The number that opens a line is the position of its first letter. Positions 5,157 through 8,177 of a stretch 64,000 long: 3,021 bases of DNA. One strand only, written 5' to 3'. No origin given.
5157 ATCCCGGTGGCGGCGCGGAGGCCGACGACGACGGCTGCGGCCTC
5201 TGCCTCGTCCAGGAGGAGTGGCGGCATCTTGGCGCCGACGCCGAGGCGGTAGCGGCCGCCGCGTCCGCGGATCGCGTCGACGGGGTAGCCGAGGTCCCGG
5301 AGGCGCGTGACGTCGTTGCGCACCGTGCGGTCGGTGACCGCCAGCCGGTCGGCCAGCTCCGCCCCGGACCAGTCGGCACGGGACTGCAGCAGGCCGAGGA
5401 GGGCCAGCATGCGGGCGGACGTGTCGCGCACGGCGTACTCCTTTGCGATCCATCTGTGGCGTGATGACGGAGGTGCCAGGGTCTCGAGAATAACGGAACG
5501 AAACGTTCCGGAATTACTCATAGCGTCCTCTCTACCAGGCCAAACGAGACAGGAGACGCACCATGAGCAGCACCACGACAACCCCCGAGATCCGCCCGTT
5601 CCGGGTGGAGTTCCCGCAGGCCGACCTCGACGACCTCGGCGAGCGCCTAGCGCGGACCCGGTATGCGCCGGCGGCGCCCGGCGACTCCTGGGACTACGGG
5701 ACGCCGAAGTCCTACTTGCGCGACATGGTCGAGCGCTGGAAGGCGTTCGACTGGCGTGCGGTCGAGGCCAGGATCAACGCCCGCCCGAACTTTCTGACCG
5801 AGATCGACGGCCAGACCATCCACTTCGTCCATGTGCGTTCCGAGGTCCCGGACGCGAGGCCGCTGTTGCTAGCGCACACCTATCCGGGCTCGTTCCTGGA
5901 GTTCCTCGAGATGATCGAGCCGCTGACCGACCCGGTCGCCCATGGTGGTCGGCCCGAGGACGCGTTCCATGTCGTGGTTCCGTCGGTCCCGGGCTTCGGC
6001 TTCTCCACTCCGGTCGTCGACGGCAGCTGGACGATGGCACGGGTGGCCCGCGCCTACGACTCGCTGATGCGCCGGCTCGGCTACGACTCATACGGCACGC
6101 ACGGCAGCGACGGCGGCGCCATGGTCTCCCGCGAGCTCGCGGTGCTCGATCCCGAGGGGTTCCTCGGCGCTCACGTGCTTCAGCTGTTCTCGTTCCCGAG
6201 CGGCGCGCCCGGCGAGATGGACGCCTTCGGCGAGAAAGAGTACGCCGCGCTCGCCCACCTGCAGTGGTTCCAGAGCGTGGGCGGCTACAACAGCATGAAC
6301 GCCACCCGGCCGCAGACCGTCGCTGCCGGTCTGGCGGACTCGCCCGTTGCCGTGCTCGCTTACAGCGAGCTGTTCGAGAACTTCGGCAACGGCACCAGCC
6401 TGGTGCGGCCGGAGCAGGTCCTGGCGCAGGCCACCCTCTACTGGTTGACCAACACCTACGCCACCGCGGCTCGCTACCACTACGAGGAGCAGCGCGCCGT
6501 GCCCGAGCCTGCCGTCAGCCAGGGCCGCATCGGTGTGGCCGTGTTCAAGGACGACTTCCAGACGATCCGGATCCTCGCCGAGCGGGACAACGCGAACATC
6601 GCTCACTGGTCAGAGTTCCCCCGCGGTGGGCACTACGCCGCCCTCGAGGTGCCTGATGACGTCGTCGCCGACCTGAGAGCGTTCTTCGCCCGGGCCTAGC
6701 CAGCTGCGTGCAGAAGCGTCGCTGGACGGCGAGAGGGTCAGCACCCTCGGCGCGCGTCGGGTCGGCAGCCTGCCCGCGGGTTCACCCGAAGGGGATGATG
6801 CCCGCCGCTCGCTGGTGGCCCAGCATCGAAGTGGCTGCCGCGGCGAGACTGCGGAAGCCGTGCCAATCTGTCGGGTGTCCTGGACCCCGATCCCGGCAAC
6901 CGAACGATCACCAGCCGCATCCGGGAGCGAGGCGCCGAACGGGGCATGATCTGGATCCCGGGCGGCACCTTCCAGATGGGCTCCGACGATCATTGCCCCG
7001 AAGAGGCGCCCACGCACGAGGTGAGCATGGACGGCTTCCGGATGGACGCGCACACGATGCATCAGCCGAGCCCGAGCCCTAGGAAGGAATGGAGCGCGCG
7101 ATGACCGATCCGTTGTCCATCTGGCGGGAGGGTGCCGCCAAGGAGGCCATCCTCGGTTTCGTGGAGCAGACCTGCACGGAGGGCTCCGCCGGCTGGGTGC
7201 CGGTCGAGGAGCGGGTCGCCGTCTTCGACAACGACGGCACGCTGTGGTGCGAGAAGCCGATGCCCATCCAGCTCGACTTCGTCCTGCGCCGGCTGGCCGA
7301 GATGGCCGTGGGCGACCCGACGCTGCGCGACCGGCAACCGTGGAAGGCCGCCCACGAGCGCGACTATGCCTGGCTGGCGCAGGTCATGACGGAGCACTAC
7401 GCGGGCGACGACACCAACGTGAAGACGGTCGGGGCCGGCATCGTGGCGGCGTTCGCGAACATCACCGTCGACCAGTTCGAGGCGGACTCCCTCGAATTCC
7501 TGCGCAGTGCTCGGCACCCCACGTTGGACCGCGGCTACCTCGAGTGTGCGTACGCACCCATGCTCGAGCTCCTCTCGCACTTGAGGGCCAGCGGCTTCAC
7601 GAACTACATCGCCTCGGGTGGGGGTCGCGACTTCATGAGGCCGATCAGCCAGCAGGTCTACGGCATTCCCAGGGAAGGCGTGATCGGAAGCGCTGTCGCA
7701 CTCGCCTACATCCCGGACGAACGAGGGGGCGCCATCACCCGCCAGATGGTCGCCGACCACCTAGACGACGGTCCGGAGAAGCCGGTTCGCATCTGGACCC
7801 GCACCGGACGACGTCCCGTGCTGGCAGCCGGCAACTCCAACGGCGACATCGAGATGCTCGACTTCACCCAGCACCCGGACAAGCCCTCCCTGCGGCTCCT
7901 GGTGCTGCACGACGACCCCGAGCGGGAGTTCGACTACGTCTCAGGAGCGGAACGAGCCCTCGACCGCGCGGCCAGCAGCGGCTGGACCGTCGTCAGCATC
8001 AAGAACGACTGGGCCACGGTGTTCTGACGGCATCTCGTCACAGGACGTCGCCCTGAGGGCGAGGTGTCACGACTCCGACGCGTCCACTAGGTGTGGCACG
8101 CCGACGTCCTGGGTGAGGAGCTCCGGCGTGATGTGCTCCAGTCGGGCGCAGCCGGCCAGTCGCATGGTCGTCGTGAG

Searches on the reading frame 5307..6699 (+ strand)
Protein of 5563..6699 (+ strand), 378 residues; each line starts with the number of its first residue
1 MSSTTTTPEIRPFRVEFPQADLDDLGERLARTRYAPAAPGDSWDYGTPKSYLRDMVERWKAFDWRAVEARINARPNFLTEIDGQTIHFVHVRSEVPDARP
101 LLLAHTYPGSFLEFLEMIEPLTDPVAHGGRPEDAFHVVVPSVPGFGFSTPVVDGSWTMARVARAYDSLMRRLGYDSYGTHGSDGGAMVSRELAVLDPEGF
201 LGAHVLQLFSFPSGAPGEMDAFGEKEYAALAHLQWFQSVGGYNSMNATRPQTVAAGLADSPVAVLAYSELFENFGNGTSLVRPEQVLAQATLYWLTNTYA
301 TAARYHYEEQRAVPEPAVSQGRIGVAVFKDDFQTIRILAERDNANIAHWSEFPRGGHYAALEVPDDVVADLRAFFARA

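Call 11: search_protein_families(library=pfam, proteins=[window:5563-6699:+, window:5307-6656:+], max_evalue=0.001)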
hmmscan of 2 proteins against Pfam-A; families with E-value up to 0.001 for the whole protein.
window:5563-6699:+ (378 aa): 2 families
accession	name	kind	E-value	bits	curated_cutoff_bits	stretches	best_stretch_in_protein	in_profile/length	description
PF06441.18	EHN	-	2.3e-35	121.5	22.8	1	10-114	1-107/107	Epoxide hydrolase N terminus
PF00561.26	Abhydrolase_1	-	3.1e-09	37.3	25.8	1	100-234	2-121/245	alpha/beta hydrolase fold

window:5307-6656:+ (449 aa): 0 families

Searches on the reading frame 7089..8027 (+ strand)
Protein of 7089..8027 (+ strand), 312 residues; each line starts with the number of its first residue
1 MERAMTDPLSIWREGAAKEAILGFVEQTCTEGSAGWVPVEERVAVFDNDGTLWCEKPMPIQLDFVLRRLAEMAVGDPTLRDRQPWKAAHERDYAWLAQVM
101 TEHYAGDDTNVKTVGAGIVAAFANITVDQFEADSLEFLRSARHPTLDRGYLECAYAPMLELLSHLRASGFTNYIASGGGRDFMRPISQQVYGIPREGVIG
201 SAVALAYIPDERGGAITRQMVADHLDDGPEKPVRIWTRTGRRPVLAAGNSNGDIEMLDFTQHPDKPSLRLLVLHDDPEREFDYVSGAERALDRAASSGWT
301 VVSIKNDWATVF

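Call 11: search_protein_families(library=pfam, proteins=[window:7089-8027:+], max_evalue=0.001)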
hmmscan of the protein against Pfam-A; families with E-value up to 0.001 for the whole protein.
window:7089-8027:+ (312 aa): 1 family
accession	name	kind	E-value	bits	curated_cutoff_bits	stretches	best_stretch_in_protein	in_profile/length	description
PF12710.13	HAD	-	8e-08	33.4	27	1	44-257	1-188/189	haloacid dehalogenase-like hydrolase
